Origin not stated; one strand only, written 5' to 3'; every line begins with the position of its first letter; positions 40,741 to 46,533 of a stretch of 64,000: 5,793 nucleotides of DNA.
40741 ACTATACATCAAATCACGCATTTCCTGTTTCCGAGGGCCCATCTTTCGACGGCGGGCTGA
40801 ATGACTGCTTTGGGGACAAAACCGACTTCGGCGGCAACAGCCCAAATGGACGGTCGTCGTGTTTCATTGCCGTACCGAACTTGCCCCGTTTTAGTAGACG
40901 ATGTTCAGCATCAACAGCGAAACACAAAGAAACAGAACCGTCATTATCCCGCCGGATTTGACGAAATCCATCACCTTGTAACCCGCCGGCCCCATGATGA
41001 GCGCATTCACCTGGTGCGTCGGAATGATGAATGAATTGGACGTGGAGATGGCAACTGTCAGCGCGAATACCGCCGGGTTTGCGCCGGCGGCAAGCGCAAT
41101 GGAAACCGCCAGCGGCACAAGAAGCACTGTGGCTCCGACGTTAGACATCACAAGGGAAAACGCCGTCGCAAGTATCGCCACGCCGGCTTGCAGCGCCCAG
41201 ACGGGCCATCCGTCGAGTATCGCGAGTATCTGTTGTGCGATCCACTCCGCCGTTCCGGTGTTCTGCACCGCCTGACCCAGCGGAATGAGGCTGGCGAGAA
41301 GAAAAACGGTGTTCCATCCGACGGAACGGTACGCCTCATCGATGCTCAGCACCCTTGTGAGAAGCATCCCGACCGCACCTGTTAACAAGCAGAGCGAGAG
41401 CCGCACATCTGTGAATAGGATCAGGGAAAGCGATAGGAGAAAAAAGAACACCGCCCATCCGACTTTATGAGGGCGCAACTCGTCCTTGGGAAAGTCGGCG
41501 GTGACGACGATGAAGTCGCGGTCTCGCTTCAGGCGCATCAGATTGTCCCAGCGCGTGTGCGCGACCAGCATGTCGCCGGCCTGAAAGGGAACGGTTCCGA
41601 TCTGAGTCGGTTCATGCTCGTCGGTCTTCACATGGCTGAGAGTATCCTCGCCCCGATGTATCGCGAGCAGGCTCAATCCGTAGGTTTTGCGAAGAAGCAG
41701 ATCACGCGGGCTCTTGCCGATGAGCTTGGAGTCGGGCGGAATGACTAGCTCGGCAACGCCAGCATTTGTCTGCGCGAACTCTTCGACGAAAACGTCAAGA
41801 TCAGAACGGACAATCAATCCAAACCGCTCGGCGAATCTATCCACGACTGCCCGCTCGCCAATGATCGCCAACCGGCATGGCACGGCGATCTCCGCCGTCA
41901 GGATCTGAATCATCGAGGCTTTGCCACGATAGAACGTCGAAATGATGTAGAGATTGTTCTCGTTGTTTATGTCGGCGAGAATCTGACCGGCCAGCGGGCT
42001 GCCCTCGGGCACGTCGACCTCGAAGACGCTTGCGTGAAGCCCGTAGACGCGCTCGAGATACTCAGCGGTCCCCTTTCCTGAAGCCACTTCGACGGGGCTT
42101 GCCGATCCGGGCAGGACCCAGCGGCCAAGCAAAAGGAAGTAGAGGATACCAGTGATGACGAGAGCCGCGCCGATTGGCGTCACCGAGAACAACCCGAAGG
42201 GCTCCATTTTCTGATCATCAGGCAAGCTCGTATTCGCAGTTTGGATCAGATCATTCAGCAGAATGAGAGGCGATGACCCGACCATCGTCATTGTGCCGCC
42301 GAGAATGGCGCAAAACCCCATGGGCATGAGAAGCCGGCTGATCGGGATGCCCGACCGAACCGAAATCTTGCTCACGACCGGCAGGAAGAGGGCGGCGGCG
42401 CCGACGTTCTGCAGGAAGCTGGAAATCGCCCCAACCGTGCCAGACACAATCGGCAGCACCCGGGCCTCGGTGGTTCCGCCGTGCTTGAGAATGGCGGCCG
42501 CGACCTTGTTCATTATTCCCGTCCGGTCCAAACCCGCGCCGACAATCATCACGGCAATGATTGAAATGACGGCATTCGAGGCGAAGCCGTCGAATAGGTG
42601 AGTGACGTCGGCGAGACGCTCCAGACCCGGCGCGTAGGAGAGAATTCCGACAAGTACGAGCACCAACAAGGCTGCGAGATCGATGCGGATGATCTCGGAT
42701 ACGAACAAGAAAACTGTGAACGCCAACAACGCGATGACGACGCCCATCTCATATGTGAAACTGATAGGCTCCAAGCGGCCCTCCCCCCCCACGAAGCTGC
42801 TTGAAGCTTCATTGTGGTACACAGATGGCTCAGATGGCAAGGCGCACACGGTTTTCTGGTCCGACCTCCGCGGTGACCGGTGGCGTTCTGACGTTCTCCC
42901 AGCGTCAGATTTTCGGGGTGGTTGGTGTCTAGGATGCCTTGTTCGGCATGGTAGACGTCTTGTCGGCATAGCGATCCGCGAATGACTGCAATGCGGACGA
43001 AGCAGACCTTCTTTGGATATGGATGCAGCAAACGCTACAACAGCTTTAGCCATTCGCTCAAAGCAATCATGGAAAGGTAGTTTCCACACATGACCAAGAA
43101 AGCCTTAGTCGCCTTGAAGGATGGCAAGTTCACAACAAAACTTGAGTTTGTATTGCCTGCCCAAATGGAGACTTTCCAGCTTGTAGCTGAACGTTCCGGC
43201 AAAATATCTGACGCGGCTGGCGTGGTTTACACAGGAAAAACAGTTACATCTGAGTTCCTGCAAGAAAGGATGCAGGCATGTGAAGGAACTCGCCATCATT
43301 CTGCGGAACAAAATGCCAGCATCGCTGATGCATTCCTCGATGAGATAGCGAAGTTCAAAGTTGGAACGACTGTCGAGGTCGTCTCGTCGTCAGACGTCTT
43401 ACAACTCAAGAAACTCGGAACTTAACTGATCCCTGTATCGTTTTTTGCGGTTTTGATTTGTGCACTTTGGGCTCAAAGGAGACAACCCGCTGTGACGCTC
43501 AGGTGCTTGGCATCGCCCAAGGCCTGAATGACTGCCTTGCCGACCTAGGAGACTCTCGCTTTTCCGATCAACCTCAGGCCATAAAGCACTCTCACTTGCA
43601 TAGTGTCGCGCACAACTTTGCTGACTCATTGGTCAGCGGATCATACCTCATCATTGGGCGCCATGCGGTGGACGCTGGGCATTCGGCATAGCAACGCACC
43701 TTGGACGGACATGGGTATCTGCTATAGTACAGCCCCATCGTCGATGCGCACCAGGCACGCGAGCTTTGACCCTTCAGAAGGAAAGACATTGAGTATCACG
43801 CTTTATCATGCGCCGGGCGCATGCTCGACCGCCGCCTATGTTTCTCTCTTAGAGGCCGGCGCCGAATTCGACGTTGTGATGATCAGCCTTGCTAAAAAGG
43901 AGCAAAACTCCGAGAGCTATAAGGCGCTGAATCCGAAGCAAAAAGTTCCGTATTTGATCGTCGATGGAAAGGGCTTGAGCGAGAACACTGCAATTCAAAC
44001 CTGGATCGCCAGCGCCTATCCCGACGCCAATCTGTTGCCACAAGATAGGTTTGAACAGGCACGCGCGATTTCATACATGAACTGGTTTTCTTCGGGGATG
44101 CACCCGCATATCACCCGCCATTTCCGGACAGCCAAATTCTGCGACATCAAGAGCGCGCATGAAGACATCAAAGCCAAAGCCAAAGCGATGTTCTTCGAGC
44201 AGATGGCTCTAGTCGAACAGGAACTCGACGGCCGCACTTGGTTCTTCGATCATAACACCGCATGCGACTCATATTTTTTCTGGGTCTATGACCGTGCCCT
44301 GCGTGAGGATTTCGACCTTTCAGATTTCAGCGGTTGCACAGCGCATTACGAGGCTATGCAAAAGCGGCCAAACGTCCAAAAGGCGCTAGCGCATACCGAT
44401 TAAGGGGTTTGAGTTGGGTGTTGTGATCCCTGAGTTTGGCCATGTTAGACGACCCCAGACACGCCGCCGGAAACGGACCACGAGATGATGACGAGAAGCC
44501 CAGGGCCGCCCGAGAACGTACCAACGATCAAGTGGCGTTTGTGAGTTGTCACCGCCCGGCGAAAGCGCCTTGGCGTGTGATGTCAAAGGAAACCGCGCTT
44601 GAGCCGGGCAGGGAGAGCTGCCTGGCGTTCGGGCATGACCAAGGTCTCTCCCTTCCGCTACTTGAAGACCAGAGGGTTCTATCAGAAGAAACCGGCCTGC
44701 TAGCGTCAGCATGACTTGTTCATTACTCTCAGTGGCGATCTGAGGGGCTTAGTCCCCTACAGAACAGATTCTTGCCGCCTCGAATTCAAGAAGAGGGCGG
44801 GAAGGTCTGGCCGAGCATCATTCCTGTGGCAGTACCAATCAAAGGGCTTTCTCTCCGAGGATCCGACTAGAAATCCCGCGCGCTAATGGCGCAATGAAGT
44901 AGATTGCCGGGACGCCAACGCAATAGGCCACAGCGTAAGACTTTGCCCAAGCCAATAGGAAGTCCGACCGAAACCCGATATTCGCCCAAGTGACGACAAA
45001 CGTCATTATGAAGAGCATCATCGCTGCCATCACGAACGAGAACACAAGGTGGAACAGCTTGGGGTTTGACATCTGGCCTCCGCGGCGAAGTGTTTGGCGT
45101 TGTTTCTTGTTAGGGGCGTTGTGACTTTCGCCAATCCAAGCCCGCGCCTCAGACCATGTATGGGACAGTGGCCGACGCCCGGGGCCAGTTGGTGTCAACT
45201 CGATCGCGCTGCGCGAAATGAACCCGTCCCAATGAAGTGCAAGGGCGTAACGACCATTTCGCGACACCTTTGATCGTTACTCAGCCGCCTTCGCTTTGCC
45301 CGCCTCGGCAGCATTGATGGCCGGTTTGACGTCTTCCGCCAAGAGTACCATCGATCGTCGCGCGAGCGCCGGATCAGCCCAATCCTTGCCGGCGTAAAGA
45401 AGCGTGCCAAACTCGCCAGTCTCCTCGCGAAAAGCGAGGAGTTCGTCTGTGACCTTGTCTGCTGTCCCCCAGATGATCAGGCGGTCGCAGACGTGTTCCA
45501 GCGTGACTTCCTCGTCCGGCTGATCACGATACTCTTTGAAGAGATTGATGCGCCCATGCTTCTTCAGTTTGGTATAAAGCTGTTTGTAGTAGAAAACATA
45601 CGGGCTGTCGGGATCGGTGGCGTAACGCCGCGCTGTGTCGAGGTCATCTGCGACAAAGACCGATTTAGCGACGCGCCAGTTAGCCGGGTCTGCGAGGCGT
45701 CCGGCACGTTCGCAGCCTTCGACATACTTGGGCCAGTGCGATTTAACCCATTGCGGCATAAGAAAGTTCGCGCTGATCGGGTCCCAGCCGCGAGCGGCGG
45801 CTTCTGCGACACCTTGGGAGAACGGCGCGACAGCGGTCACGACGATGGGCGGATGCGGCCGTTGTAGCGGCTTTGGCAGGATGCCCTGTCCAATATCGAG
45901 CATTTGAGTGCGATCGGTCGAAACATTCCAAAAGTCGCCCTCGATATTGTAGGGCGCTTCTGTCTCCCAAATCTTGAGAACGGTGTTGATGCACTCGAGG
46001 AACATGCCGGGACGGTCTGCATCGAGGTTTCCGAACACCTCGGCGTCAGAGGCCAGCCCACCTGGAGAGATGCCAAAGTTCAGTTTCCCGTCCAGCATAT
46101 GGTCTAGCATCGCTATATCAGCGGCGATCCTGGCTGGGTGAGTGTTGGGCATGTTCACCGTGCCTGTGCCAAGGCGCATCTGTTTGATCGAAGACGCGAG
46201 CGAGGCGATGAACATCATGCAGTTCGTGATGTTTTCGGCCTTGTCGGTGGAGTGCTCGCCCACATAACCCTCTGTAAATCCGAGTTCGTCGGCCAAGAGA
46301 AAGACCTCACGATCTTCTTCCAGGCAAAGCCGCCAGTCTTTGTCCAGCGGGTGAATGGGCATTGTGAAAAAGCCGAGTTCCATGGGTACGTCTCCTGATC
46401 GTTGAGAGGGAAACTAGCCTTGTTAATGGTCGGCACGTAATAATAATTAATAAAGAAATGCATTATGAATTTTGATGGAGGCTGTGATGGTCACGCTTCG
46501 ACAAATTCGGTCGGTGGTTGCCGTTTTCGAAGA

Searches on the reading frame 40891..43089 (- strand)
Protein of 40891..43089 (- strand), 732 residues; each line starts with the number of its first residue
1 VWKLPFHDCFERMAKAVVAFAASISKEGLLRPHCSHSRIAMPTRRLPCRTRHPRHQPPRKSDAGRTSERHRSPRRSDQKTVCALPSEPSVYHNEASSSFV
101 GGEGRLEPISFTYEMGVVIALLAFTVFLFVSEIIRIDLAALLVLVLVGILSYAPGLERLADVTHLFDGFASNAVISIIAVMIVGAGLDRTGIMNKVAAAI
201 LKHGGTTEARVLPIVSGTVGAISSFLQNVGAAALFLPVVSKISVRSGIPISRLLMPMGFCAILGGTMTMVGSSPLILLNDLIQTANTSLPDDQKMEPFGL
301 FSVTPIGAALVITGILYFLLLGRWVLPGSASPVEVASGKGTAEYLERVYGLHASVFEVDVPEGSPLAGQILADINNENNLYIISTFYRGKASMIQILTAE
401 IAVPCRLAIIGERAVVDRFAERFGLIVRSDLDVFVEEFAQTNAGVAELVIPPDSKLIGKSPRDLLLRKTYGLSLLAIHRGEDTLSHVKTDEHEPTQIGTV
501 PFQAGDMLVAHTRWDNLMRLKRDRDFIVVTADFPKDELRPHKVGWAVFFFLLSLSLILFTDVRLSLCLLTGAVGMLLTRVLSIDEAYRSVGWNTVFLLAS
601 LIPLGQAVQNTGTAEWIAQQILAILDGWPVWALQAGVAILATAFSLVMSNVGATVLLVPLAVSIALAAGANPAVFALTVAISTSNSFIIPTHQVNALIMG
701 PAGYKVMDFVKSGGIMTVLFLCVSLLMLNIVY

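Call 100: search_protein_families(library=pfam, proteins=[window:40891-43089:-], max_evalue=0.00001)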
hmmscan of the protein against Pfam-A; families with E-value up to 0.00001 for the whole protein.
window:40891-43089:- (732 aa): 3 families
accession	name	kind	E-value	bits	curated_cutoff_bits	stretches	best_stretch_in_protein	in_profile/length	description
PF03600.22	CitMHS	-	3e-72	244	31.9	1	127-680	2-336/336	Citrate transporter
PF02080.26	TrkA_C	-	3.1e-13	49.9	27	1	355-424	1-71/71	TrkA-C domain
PF00939.25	Na_sulph_symp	-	1.6e-11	44.3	27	1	566-728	295-462/472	Sodium:sulfate symporter transmembrane region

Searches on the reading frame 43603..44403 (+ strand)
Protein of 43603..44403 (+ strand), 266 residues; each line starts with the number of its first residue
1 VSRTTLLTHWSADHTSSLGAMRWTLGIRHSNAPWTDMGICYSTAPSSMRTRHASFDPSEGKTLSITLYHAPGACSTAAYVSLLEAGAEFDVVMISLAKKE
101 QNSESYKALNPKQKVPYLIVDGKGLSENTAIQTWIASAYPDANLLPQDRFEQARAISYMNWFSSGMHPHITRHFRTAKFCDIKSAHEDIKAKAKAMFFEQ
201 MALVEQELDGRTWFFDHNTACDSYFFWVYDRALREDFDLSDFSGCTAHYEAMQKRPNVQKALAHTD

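Call 100: search_protein_families(library=pfam, proteins=[window:43603-44403:+], max_evalue=0.00001)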
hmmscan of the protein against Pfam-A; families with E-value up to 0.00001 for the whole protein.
window:43603-44403:+ (266 aa): 2 families
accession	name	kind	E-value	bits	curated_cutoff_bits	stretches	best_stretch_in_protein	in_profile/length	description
PF02798.26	GST_N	-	1.1e-12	48.6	20.9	1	64-136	2-75/76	Glutathione S-transferase, N-terminal domain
PF13417.12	GST_N_3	-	5.4e-07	30.3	22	1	67-141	1-73/75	Glutathione S-transferase, N-terminal domain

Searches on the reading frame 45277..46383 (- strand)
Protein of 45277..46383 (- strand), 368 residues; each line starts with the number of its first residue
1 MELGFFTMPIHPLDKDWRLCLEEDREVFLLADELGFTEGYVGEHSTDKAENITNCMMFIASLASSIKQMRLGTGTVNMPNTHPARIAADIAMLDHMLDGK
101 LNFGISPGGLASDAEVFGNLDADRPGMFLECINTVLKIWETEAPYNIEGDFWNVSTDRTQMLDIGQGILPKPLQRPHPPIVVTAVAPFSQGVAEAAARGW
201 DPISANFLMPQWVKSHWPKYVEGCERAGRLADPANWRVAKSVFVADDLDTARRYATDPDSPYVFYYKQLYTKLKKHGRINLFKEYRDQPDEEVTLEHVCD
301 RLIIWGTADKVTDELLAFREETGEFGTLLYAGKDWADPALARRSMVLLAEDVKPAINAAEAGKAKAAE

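Call 100: search_protein_families(library=pfam, proteins=[window:45277-46383:-], max_evalue=0.00001)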
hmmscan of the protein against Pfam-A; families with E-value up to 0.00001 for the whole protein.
window:45277-46383:- (368 aa): 1 family
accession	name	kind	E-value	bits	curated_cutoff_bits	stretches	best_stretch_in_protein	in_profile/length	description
PF00296.26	Bac_luciferase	-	1.5e-34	120.2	27.9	1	20-320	21-309/314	Luciferase-like monooxygenase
